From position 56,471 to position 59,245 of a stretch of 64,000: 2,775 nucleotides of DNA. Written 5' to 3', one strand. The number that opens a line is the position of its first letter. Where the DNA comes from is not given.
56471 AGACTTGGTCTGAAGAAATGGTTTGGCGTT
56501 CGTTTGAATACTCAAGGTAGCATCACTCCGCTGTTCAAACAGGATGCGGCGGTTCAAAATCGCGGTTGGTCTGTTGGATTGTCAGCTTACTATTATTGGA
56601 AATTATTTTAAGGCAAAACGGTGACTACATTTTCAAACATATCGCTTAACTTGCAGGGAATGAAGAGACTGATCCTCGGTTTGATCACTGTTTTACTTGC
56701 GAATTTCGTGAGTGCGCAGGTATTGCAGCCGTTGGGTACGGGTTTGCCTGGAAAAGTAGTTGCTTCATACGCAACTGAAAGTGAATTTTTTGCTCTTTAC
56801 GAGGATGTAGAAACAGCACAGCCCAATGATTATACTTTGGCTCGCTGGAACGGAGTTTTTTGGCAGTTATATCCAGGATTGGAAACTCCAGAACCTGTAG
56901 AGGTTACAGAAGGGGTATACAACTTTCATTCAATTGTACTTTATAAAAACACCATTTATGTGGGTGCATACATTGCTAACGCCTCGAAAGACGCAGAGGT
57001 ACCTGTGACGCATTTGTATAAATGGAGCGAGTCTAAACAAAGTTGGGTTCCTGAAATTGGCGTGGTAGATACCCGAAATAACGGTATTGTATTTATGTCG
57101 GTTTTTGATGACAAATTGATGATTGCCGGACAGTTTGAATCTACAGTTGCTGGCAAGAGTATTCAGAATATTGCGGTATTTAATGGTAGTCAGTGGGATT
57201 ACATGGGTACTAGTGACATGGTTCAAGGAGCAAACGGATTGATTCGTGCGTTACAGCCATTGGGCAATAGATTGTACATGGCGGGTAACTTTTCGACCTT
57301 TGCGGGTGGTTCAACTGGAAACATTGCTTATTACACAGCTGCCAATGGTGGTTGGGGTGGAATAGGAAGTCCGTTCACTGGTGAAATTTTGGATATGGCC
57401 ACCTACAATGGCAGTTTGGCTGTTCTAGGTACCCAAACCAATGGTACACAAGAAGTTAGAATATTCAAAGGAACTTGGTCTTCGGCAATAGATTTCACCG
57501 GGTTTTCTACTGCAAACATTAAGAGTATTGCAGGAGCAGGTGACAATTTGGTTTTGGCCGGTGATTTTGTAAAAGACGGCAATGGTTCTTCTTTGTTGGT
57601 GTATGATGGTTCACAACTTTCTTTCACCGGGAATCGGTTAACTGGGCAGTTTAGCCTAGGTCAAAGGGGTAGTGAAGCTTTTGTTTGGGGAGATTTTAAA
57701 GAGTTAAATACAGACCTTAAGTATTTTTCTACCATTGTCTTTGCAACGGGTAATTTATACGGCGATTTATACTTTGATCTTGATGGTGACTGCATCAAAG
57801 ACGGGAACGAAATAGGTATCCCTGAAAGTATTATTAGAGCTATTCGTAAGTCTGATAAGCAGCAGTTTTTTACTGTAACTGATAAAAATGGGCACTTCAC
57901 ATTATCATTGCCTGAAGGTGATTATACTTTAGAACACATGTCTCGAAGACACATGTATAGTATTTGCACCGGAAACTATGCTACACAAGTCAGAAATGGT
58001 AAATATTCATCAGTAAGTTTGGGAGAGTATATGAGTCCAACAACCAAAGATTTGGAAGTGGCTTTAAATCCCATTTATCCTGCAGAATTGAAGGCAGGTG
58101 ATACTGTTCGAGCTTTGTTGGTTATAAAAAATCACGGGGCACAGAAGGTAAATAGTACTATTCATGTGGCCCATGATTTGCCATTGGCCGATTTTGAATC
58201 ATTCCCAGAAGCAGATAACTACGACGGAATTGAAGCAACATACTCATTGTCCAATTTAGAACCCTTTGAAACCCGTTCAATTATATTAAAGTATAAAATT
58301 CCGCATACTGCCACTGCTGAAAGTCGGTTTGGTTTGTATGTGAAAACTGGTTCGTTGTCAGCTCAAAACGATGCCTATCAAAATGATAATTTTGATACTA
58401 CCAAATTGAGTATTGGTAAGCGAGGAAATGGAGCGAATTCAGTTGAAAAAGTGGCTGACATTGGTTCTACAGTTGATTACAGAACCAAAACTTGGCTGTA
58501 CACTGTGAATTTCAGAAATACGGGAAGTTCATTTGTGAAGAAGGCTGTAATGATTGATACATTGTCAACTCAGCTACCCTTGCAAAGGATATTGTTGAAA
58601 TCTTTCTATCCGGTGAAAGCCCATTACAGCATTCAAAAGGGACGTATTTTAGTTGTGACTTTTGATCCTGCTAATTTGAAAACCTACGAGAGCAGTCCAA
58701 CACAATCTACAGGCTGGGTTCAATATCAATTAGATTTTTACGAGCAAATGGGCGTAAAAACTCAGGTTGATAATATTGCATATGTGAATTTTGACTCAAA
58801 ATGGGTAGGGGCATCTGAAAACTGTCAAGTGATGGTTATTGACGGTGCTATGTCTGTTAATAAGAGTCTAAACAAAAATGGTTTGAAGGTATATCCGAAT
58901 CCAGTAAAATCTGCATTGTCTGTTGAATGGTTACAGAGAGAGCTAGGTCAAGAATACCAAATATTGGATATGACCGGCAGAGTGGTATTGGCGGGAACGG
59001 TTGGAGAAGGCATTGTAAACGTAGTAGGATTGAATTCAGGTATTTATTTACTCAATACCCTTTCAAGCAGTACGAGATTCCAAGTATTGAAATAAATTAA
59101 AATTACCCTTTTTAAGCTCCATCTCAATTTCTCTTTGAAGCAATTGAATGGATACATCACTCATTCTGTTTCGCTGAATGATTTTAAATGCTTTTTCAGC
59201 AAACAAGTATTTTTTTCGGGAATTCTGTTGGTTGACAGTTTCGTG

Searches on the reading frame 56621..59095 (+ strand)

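Call 73: search_protein_families(library=pfam, proteins=[window:56621-59095:+], max_evalue=0.00001)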
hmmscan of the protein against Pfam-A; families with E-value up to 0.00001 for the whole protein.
window:56621-59095:+ (824 aa): 2 families
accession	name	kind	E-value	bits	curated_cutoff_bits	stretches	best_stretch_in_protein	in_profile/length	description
PF24595.1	DUF7619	-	3.7e-11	43.7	27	1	622-726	19-121/133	Domain of unknown function (DUF7619)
PF18962.6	Por_Secre_tail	-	1.3e-08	35.4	27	1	757-817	1-66/75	Secretion system C-terminal sorting domain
